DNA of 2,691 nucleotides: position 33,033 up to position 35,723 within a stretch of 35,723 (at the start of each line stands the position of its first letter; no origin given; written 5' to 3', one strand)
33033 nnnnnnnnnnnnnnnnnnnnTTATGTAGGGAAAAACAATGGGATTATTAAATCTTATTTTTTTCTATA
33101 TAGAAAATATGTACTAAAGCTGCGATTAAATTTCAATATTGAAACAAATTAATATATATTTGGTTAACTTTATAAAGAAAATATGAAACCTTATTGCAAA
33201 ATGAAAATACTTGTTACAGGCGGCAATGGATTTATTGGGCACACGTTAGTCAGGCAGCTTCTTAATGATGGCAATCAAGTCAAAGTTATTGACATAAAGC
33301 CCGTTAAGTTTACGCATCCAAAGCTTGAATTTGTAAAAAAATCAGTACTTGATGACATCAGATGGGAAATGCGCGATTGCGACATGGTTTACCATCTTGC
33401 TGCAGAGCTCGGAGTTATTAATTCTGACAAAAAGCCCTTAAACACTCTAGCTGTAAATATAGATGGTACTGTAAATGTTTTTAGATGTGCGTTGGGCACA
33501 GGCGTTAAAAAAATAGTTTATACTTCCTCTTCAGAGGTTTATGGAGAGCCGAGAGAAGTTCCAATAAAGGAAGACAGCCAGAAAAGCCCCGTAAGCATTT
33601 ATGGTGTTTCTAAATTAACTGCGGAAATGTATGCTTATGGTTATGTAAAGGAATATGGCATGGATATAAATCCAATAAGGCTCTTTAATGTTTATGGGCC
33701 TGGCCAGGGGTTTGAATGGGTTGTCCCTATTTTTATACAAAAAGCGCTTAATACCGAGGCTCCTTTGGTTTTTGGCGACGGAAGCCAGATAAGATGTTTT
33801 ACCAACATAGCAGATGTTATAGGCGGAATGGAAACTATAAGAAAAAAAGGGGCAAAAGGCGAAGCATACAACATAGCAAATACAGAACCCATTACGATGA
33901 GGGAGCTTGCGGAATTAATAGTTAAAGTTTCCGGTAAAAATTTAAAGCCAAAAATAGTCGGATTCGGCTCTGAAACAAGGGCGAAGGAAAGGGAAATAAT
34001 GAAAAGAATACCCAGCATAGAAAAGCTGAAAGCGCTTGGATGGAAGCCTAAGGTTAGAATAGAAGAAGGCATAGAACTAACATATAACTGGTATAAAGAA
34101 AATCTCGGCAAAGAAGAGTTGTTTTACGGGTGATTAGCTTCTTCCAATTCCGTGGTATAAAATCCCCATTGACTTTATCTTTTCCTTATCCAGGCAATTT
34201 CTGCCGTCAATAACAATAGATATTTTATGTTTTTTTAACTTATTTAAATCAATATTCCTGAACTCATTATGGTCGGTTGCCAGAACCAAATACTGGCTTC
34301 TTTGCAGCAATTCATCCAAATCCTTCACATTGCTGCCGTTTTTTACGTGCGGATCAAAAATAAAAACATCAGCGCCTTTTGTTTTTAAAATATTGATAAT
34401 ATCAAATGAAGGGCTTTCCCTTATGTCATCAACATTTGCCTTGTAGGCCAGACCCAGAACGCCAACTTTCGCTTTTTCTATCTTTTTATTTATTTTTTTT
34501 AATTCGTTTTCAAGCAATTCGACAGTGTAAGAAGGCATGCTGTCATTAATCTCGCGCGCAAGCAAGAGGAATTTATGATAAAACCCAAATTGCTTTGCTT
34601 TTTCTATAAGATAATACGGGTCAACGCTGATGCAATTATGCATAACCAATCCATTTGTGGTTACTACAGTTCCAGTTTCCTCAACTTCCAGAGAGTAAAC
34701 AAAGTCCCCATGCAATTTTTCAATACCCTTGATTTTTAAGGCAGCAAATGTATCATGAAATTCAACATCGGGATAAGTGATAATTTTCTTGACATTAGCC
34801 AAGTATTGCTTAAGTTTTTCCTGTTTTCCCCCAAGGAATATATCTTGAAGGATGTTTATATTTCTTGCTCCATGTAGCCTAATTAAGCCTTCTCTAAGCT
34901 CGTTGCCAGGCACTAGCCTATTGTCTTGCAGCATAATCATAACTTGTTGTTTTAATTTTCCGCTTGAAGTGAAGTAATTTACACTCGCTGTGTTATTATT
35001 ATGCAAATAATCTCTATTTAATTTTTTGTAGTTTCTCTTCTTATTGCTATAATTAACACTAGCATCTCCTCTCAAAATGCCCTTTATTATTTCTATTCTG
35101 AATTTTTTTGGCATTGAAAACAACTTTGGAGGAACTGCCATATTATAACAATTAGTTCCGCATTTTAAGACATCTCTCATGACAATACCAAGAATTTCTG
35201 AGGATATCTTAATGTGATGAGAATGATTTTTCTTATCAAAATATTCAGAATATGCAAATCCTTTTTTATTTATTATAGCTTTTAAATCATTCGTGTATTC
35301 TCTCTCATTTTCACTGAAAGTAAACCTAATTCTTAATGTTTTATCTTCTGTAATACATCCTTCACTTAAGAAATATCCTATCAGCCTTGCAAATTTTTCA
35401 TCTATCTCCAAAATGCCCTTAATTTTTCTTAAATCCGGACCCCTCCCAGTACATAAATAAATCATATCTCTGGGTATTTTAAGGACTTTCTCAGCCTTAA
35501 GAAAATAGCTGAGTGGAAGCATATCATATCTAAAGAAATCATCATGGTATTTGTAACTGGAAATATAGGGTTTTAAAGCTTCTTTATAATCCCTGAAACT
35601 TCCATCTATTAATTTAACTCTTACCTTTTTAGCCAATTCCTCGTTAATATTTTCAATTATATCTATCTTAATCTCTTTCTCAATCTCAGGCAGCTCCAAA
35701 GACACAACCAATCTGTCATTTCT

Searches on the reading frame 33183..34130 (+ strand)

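Call 13: search_protein_families(library=pfam, proteins=[window:33183-34130:+], max_evalue=0.001)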
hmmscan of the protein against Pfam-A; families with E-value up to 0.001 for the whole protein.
window:33183-34130:+ (316 aa): 7 families
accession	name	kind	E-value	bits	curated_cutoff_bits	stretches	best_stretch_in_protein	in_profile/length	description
PF16363.11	GDP_Man_Dehyd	-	2.6e-49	168.9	27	1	10-298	1-330/332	GDP-mannose 4,6 dehydratase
PF01370.27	Epimerase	-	1.2e-48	166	20.9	1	9-232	1-240/240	NAD dependent epimerase/dehydratase family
PF04321.23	RmlD_sub_bind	-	6.3e-21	75.1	27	1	7-253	1-234/287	RmlD substrate binding domain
PF01073.25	3Beta_HSD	-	2.9e-20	72.9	22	1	10-255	1-273/280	3-beta hydroxysteroid dehydrogenase/isomerase family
PF02719.21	Polysacc_synt_2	-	1.7e-18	67.3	20.2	1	9-259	1-261/293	Polysaccharide biosynthesis protein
PF07993.18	NAD_binding_4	-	1.2e-11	44.7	20.1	1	58-172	81-209/258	Male sterility protein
PF13460.12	NAD_binding_10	-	8.4e-09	36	27.2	1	13-126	1-109/184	NAD(P)H-binding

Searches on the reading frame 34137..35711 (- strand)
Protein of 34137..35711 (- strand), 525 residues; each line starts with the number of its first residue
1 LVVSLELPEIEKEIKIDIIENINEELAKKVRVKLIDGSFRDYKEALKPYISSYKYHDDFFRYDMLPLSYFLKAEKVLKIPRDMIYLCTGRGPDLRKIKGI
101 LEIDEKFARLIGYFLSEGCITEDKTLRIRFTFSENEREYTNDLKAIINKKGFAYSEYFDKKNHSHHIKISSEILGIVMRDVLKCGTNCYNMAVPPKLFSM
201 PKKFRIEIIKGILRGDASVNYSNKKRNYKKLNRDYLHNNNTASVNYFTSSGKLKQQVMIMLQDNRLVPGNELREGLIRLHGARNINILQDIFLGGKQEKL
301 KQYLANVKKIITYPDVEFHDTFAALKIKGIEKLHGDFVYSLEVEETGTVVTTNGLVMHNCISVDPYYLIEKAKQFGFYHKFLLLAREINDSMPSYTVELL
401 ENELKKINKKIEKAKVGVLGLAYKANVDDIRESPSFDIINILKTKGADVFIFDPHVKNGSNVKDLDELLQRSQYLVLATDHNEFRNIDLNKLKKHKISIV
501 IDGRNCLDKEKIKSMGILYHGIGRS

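Call 17: search_protein_families(library=ncbifam, proteins=[window:34137-35711:-], max_evalue=0.01)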
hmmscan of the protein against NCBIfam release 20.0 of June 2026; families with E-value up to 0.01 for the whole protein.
window:34137-35711:- (525 aa): 10 families
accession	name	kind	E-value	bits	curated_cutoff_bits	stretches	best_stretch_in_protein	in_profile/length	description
TIGR03026.1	NDP-sugDHase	subfamily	2.9e-37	128.4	189.8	1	359-505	263-413/413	nucleotide sugar dehydrogenase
NF040825.1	UDPMaNacDH_Arch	equivalog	1.1e-33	116.7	750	1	357-524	255-415/418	UDP-N-acetyl-D-mannosamine dehydrogenase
NF047673.2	TeichurnBiosyTuaD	equivalog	3.2e-23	82.6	700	1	359-524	260-431/439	UDP-glucose 6-dehydrogenase TuaD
NF008286.0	PRK11064.1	equivalog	2.6e-22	79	459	1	357-496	263-411/420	UDP-N-acetyl-D-mannosamine dehydrogenase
NF041297.1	UDPGDh_AglM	equivalog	2.1e-19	69.8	670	1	360-511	268-421/429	UDP-glucose 6-dehydrogenase AglM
NF011729.0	PRK15182.1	equivalog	2.3e-18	66.2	592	1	353-458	254-359/425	Vi polysaccharide biosynthesis UDP-N-acetylglucosamine C-6 dehydrogenase TviB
NF011303.0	PRK14715.1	equivalog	3.6e-18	64.1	1585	1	3-362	1015-1379/1627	DNA-directed DNA polymerase II large subunit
NF045703.1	rSAM_Tes_intein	exception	1.3e-13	49.7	1700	1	87-361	351-612/1040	tetraether lipid synthase Tes, intein-containing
NF011491.0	PRK14898.1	equivalog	9.7e-08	30.5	783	1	99-225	237-357/860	DNA-directed RNA polymerase subunit A''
TIGR01443.1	intein_Cterm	domain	0.00011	22.4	15.6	1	337-360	1-24/24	intein C-terminal splicing region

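Call 29: search_protein_families(library=pfam, proteins=[window:34137-35711:-], max_evalue=1)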
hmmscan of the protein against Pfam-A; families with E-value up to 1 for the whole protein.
window:34137-35711:- (525 aa): 8 families
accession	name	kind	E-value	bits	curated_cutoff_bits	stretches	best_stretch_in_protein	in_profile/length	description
PF03720.21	UDPG_MGDP_dh_C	-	5.6e-26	91.4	30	1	417-509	1-103/103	UDP-glucose/GDP-mannose dehydrogenase family, UDP binding domain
PF14528.11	LAGLIDADG_3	-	6.8e-06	26.7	22.5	1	105-169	2-68/82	LAGLIDADG-like domain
PF00984.24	UDPG_MGDP_dh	-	0.0088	16.6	25.4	1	359-390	62-93/94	UDP-glucose/GDP-mannose dehydrogenase family, central domain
PF03161.18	LAGLIDADG_2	-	0.05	14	25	0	110-164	4-61/168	LAGLIDADG DNA endonuclease family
PF00533.33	BRCT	-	0.063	14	21.3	0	134-162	15-43/78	BRCA1 C Terminus (BRCT) domain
PF14527.11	LAGLIDADG_WhiA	-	0.064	13.8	23.2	1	110-174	5-68/93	WhiA LAGLIDADG-like domain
PF17949.7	PND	-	0.11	13.2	23.6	1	255-312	46-100/125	FANCM pseudonuclease domain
PF18075.7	FtsX_ECD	-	0.24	12.5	23.5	0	12-76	9-77/96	FtsX extracellular domain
